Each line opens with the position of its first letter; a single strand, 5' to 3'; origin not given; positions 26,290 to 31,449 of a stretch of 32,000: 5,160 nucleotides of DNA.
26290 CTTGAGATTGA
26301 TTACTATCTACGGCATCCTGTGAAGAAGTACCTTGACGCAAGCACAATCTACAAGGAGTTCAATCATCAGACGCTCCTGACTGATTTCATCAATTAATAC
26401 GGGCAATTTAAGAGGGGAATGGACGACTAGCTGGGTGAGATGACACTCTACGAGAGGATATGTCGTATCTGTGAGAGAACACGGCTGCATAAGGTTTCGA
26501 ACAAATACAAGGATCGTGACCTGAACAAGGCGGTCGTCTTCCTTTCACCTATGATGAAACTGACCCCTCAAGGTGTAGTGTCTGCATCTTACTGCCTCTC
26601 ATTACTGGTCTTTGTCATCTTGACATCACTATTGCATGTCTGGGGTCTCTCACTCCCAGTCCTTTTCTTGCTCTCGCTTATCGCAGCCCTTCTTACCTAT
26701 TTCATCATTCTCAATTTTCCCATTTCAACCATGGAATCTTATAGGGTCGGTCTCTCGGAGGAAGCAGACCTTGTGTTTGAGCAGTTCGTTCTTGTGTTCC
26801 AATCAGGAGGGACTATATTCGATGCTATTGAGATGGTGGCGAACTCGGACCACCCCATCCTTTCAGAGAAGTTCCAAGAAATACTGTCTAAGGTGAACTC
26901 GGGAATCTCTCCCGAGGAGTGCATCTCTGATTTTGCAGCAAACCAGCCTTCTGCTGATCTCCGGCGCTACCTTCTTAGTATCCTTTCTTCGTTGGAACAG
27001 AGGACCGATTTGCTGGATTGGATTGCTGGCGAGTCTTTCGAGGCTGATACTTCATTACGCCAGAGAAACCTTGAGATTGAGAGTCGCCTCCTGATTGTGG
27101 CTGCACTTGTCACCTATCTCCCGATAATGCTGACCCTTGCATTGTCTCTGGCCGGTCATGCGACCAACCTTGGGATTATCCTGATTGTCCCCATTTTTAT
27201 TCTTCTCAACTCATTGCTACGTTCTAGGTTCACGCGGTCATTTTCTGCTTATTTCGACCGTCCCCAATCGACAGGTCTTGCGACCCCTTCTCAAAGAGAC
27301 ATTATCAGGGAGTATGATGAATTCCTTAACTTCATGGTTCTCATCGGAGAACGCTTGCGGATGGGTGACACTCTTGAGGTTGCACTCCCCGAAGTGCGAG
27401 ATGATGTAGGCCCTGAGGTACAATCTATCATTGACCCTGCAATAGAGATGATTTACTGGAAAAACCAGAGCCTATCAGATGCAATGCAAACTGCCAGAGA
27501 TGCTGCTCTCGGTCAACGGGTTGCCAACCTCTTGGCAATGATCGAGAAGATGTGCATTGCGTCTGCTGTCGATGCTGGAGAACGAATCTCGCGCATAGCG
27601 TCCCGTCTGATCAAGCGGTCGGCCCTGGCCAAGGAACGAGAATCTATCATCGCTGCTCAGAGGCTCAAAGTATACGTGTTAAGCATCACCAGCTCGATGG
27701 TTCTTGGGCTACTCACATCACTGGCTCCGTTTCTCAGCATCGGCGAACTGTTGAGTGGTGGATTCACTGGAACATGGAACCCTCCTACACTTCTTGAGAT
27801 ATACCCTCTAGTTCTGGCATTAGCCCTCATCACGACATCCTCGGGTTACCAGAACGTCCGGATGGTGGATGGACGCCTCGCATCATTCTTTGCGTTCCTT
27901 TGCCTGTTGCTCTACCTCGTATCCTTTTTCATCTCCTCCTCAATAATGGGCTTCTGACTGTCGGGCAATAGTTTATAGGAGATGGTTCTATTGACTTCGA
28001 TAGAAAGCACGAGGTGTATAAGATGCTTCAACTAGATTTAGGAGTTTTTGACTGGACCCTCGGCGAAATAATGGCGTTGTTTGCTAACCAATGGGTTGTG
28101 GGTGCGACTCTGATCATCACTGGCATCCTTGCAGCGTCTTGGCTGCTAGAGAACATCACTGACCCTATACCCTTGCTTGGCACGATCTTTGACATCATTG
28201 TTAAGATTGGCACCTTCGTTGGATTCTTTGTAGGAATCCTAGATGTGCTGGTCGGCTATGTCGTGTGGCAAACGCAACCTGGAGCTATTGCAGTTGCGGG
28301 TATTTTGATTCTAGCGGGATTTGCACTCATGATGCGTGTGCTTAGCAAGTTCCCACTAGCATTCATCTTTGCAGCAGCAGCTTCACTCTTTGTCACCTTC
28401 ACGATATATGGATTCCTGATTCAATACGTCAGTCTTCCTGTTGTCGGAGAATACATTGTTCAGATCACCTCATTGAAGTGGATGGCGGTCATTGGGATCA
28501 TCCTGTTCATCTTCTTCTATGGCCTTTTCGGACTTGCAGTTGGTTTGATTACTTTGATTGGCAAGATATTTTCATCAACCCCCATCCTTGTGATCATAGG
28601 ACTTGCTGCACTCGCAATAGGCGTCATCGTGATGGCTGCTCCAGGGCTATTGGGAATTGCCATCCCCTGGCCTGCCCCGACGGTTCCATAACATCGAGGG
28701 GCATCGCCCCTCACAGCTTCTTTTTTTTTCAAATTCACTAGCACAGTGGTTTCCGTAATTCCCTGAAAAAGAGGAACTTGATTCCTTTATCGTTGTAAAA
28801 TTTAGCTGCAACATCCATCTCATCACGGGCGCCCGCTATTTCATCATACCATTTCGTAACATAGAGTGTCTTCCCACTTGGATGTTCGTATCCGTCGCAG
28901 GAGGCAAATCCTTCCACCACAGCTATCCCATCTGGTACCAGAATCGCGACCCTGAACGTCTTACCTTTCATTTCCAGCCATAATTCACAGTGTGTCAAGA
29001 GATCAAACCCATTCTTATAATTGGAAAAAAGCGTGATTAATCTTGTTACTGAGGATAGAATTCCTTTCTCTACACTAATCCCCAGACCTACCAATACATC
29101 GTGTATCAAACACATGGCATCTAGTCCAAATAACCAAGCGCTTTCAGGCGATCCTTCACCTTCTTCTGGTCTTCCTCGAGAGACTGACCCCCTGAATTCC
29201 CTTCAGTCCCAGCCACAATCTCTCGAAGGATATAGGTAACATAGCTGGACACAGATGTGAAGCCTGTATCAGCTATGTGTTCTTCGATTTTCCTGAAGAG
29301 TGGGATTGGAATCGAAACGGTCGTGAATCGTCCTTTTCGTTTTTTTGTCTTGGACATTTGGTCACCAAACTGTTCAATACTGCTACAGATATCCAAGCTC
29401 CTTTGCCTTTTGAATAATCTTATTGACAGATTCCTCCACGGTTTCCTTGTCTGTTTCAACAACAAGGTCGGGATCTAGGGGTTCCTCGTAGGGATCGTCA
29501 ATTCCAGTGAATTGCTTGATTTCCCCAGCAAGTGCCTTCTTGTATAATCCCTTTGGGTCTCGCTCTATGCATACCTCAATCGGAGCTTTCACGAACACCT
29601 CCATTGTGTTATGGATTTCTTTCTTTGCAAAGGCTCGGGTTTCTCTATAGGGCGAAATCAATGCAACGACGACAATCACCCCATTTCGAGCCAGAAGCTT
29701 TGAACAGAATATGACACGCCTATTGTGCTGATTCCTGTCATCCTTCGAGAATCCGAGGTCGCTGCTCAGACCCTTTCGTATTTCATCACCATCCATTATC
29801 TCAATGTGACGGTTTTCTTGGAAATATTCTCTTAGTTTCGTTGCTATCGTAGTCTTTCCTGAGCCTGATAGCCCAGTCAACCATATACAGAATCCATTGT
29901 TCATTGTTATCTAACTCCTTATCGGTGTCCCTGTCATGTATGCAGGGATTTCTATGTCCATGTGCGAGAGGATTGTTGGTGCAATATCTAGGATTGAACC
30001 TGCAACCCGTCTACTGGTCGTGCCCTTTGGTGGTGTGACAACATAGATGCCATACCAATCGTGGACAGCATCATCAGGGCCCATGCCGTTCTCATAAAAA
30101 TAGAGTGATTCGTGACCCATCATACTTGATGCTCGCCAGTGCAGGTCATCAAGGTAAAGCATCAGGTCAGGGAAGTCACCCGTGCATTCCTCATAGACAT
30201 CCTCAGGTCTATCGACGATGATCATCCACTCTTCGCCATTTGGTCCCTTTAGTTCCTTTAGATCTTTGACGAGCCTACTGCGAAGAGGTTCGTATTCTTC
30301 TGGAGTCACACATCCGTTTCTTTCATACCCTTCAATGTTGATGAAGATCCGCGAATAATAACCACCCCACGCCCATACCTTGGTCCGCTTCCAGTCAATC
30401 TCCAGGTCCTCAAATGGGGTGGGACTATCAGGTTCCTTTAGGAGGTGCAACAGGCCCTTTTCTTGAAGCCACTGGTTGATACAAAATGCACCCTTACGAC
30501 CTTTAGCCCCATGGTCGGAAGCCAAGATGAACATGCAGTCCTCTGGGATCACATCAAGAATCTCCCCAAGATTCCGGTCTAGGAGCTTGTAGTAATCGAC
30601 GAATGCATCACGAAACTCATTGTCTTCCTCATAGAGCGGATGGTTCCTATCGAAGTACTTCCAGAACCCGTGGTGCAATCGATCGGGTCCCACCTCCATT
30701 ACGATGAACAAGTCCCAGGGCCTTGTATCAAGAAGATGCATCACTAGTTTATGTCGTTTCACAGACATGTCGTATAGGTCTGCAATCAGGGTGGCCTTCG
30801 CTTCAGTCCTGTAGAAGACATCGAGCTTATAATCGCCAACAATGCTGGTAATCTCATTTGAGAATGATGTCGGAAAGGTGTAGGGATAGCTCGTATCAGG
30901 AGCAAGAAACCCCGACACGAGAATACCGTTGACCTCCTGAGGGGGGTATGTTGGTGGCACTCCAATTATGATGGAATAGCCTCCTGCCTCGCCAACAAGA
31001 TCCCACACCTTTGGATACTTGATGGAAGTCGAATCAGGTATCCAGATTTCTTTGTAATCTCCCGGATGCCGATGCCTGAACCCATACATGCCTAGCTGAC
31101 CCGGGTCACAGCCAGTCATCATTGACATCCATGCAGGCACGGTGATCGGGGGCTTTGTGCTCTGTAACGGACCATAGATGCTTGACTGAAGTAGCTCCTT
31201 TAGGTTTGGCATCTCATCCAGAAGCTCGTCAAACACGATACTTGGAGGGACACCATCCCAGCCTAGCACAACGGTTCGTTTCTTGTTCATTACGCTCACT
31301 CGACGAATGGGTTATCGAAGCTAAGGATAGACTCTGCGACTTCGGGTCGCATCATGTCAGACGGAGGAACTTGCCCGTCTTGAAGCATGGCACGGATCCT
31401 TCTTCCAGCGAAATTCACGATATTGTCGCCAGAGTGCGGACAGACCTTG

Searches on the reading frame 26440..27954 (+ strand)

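Call 13: search_protein_families(library=pfam, proteins=[window:26440-27954:+], max_evalue=0.001)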
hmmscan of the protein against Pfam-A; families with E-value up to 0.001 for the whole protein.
window:26440-27954:+ (505 aa): 1 family
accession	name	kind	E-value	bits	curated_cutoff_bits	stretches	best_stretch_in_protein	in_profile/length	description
PF00482.28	T2SSF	-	6.1e-07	29.9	25.2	1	114-196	3-82/125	Type II secretion system (T2SS), protein F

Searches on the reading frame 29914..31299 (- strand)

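Call 13: search_protein_families(library=pfam, proteins=[window:29914-31299:-], max_evalue=0.001)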
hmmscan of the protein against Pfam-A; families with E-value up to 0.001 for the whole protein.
window:29914-31299:- (462 aa): 1 family
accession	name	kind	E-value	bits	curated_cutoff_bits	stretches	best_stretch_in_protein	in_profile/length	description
PF01663.27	Phosphodiest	-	5e-38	132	23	1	9-397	1-330/342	Type I phosphodiesterase / nucleotide pyrophosphatase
